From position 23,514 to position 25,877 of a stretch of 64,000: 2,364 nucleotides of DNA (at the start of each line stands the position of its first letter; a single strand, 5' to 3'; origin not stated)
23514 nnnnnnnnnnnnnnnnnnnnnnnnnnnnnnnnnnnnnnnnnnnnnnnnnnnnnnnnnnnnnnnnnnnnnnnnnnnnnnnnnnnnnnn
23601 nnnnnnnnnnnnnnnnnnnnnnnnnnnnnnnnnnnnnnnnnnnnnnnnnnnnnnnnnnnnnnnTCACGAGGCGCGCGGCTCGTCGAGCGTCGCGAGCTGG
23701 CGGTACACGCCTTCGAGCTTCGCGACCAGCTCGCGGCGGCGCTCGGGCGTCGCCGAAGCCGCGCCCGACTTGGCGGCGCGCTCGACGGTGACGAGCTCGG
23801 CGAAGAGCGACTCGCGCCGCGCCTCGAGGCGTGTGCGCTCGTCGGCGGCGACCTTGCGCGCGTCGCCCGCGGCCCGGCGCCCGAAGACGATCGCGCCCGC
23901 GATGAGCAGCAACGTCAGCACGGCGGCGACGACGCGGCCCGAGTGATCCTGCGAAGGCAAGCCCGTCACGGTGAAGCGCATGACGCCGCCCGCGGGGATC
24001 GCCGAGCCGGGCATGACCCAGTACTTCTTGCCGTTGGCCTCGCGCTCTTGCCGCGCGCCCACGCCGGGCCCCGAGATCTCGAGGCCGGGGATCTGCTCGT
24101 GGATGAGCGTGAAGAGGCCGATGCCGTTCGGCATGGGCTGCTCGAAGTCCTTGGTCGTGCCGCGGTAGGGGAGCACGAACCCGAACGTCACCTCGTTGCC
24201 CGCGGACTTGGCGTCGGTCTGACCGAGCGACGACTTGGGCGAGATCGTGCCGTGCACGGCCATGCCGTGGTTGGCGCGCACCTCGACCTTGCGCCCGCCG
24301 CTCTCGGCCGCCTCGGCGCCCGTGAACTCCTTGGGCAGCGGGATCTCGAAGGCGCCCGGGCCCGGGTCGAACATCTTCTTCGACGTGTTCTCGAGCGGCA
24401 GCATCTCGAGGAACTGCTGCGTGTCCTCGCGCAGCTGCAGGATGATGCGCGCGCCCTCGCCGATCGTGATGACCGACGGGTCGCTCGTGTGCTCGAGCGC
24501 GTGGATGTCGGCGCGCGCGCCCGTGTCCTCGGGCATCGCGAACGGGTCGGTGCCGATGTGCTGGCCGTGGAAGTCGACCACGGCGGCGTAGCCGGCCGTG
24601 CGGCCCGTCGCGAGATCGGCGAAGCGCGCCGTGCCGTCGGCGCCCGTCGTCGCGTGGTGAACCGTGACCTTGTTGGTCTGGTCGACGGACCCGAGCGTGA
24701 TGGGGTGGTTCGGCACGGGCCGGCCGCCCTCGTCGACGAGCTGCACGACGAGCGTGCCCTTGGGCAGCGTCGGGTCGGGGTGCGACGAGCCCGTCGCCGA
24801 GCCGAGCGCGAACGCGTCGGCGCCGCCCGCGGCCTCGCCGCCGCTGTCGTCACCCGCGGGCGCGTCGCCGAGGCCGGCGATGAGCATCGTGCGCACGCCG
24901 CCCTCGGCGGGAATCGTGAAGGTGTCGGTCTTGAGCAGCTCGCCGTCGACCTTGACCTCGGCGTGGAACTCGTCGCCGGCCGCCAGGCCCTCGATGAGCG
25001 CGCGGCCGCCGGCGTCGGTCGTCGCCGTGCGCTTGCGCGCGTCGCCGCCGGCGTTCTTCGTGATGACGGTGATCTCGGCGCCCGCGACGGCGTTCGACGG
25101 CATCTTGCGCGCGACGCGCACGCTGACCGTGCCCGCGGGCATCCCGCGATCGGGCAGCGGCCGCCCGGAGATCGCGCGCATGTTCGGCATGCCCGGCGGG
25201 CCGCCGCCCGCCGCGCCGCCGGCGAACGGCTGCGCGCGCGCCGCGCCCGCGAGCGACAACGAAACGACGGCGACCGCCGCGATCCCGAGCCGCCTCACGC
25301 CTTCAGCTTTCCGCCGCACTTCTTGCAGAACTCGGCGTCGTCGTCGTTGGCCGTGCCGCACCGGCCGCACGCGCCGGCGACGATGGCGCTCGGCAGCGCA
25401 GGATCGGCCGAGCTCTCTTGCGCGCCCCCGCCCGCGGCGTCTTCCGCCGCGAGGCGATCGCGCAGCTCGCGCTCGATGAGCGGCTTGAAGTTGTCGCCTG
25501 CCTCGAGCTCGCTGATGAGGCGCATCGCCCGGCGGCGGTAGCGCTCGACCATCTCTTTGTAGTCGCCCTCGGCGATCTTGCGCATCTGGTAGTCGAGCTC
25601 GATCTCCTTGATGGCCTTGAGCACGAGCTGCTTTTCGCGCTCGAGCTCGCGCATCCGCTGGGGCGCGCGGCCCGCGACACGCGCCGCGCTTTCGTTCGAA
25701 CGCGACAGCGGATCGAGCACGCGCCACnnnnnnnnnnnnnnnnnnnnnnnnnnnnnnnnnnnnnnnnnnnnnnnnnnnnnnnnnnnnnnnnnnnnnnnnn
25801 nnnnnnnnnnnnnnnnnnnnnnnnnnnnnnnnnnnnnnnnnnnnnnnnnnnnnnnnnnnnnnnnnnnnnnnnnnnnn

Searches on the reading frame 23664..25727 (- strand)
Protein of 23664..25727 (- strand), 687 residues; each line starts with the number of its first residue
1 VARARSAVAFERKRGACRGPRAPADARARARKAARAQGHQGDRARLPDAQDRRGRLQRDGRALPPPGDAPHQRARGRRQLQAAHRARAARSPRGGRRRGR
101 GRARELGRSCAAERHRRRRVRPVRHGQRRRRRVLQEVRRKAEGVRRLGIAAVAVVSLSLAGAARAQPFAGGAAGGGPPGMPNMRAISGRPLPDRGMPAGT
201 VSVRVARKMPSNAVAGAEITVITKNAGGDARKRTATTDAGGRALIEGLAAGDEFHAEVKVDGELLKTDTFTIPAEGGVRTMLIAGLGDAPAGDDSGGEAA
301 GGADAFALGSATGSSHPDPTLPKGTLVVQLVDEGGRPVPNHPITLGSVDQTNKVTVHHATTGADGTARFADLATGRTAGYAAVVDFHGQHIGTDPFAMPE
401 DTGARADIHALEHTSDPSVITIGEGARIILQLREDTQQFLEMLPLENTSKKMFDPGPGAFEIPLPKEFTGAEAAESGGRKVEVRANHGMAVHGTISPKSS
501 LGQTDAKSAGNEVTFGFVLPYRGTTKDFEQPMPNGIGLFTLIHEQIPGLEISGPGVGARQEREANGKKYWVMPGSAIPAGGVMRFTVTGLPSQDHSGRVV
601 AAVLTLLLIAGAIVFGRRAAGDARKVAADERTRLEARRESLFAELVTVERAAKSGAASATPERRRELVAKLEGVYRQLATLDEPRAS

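Call 13: search_protein_families(library=pfam, proteins=[window:23664-25727:-], max_evalue=0.001)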
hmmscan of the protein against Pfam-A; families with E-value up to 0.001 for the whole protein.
window:23664-25727:- (687 aa): 3 families
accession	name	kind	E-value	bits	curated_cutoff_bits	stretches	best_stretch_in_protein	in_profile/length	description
PF13620.12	CarboxypepD_reg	-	5.2e-09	36.8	32.3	1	200-274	1-71/82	Carboxypeptidase regulatory-like domain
PF17802.7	SpaA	-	1.7e-05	25.3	23.1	0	212-260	14-61/91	Prealbumin-like fold domain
PF02369.22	Big_1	-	6e-05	23.5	34.9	0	325-370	20-65/93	Bacterial Ig-like domain (group 1)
